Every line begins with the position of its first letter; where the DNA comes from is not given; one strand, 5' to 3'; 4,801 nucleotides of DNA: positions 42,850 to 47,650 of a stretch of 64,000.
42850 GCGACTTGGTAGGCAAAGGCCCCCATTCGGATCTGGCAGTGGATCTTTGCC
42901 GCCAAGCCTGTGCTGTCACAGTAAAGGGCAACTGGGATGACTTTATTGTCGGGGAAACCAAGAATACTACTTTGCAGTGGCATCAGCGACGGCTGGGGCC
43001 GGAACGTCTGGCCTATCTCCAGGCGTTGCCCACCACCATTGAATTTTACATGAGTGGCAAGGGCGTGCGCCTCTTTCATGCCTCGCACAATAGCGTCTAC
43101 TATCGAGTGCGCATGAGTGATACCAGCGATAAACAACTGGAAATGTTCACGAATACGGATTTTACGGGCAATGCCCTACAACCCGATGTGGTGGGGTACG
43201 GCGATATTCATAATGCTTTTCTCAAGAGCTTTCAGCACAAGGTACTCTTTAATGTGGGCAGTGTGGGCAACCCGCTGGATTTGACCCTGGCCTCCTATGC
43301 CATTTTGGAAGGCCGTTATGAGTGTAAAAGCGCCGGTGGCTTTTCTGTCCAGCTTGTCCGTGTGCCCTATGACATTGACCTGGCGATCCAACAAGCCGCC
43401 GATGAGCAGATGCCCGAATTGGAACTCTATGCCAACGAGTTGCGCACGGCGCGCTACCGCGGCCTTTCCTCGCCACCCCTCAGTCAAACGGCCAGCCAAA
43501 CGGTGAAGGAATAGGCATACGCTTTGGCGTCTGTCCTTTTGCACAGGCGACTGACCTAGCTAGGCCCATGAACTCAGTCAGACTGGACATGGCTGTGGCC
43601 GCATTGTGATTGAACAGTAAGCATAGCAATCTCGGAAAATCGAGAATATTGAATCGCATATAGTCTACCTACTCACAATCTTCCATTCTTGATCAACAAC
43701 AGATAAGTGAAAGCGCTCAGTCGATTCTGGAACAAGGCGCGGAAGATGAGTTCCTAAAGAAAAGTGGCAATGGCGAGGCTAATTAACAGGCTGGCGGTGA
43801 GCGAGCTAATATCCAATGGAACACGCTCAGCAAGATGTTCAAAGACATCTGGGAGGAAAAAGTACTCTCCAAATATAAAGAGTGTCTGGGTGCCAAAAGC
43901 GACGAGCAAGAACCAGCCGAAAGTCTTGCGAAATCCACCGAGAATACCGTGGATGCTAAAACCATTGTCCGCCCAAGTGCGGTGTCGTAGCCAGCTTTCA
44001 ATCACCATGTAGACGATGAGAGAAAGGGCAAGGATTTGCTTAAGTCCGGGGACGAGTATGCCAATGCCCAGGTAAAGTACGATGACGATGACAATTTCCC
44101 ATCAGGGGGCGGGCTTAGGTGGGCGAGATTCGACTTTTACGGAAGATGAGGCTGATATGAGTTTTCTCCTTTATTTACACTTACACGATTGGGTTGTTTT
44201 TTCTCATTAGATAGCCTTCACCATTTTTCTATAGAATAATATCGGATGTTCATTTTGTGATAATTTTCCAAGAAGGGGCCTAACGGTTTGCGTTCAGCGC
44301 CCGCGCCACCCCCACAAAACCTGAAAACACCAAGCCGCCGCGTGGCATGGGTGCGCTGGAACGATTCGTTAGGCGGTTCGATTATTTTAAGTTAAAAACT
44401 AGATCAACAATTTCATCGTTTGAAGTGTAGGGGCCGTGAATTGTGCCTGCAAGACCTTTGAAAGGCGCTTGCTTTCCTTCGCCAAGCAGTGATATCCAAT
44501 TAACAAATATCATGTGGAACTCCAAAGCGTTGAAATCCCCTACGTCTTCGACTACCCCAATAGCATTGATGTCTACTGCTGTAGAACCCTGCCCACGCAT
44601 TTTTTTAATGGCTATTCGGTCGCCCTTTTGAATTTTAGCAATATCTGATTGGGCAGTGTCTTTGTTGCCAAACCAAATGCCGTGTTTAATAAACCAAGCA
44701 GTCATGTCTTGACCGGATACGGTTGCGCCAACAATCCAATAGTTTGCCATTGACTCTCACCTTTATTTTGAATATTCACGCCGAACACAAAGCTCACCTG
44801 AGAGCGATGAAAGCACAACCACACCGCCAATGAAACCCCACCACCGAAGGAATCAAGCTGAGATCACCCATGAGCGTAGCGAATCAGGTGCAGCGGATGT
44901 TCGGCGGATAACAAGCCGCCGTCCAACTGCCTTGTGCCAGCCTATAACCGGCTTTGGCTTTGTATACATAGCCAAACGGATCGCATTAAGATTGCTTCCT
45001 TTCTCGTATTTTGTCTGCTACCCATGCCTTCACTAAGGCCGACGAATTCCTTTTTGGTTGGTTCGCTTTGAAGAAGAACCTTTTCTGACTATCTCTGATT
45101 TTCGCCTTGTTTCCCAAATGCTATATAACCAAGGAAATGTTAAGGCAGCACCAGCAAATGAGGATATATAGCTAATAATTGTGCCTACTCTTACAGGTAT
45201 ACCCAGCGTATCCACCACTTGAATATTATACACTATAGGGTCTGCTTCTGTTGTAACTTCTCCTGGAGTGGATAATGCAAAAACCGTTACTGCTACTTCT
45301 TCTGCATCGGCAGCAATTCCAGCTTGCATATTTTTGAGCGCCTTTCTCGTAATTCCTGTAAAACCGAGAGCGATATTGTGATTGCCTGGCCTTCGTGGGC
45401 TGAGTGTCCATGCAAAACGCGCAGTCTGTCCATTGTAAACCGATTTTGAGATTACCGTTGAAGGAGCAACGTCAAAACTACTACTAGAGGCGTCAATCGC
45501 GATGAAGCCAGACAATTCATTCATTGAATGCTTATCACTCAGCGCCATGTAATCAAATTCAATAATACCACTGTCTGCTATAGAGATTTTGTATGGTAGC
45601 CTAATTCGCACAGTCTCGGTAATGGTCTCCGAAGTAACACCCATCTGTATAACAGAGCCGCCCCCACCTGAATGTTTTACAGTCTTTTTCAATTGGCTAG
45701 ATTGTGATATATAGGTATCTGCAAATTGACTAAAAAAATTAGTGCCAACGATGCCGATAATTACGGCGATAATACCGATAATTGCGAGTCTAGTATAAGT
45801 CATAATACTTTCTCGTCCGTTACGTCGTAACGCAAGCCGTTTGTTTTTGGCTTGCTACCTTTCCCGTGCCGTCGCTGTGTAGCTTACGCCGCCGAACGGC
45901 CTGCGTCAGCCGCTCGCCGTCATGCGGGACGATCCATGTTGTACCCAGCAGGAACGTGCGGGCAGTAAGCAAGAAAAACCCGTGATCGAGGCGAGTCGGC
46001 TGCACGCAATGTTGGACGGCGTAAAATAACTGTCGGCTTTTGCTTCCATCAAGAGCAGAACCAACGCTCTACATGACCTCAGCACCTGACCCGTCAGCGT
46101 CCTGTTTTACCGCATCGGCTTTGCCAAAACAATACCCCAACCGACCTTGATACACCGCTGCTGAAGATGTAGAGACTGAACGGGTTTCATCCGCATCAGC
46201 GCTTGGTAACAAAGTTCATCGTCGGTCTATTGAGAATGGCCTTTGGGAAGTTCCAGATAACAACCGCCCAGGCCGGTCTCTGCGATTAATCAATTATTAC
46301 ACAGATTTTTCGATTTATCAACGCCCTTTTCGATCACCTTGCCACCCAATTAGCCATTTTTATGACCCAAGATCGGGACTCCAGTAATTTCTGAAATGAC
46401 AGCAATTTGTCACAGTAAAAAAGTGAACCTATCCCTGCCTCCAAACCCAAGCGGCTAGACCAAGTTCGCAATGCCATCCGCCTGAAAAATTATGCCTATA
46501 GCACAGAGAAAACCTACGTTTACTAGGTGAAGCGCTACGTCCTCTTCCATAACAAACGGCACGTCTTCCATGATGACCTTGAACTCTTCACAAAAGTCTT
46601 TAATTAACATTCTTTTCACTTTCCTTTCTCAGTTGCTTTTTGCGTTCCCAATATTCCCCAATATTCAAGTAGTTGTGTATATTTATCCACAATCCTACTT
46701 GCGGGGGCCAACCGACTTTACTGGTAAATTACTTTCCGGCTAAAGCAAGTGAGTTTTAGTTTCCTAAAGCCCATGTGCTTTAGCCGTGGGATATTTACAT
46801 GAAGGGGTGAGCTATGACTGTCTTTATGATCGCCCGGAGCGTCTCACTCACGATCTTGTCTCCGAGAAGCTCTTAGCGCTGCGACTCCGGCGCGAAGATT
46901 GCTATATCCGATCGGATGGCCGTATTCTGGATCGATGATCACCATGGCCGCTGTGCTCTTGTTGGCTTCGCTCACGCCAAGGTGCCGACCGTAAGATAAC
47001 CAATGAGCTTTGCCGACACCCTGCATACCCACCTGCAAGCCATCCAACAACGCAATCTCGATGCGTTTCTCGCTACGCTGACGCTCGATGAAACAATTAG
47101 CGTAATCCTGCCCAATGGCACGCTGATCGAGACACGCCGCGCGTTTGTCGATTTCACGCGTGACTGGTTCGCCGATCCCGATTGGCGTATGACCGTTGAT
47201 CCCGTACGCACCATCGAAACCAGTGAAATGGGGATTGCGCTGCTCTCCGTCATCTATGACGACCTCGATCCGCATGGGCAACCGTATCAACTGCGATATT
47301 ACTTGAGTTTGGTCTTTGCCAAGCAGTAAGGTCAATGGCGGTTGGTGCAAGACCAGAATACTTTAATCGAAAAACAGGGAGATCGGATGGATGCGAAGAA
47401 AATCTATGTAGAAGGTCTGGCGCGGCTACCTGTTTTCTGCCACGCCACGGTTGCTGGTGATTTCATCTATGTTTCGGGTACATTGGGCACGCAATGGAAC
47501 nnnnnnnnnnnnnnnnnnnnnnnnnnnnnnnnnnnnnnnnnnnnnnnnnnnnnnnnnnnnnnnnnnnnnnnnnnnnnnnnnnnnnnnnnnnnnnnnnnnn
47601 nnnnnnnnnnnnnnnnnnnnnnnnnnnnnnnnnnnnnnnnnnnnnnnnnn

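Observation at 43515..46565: Degenerate chromosomal integron: intI remnant plus at least three attC sites and leftward cassettes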

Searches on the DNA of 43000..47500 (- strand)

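Call 5: search_rna_families(source=window, start=43000, end=47500, threshold=evalue, max_evalue=10, show_alignments=4)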
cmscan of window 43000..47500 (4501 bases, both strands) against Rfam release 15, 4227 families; matches with E-value up to 10: 1.
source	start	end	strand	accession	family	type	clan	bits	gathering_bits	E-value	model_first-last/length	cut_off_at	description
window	45684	45739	+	RF03995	mir-7957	Gene; miRNA;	-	20.6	76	2.4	1-59/59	no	mir-7957 microRNA precursor family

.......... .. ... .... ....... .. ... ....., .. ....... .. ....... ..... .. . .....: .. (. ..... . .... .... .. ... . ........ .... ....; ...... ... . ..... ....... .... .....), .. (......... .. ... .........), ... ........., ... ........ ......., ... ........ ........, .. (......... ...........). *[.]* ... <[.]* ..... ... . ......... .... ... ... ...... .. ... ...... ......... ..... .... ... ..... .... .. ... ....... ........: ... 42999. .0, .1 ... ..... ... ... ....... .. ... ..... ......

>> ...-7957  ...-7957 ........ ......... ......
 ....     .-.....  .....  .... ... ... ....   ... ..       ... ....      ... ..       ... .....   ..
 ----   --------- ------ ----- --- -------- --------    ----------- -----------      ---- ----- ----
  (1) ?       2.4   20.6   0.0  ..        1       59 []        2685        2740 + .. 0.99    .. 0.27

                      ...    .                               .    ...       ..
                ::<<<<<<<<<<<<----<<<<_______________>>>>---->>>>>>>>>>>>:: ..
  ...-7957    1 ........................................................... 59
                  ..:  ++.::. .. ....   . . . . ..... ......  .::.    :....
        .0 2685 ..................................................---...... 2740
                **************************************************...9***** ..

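Call 59: search_with_rna_model(model_id=R2, sources=[L063, L064, L071, L072, L073, L074, L065, L002, L004, L003], filters=off, max_evalue=1)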
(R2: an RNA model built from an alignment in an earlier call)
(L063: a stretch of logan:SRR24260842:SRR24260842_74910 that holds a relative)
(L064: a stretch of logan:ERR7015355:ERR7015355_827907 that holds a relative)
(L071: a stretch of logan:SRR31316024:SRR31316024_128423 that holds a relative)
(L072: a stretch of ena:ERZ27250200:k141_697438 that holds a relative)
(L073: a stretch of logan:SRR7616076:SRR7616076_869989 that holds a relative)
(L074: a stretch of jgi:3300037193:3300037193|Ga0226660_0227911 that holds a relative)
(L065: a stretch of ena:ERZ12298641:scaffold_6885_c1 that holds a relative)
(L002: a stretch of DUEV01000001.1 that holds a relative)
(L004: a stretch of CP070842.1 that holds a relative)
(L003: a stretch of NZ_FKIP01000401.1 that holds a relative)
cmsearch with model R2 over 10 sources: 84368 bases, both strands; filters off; matches with E-value up to 1: 2.
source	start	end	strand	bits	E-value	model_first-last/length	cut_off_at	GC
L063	4632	4729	+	31.4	1.3e-05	1-61/61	no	0.58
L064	963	1060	+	31.4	1.3e-05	1-61/61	no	0.58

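Call 70: search_with_rna_model(model_id=R2, source=window, start=43400, end=47100, filters=off, max_evalue=10, show_alignments=10)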
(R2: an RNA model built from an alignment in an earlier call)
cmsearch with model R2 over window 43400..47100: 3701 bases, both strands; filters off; matches with E-value up to 10: 10.
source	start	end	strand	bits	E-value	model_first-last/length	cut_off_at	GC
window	44278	44374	-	28.2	3.8e-06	1-61/61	no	0.63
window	45891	46017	-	17.3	0.0033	1-61/61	no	0.62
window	44780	44905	-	13.5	0.033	1-61/61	no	0.56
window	44278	44374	+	7.9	1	1-61/61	no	0.63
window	45123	45145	-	6.7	2.2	1-61/61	no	0.3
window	45507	45579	+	5.1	5.8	1-61/61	no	0.38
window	46738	46761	+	4.5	8.4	1-61/61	no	0.38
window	45728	45744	+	4.4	8.9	1-61/61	no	0.24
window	46738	46785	-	4.4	9.1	1-61/61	no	0.44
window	45251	45292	+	4.4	9.2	1-61/61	no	0.4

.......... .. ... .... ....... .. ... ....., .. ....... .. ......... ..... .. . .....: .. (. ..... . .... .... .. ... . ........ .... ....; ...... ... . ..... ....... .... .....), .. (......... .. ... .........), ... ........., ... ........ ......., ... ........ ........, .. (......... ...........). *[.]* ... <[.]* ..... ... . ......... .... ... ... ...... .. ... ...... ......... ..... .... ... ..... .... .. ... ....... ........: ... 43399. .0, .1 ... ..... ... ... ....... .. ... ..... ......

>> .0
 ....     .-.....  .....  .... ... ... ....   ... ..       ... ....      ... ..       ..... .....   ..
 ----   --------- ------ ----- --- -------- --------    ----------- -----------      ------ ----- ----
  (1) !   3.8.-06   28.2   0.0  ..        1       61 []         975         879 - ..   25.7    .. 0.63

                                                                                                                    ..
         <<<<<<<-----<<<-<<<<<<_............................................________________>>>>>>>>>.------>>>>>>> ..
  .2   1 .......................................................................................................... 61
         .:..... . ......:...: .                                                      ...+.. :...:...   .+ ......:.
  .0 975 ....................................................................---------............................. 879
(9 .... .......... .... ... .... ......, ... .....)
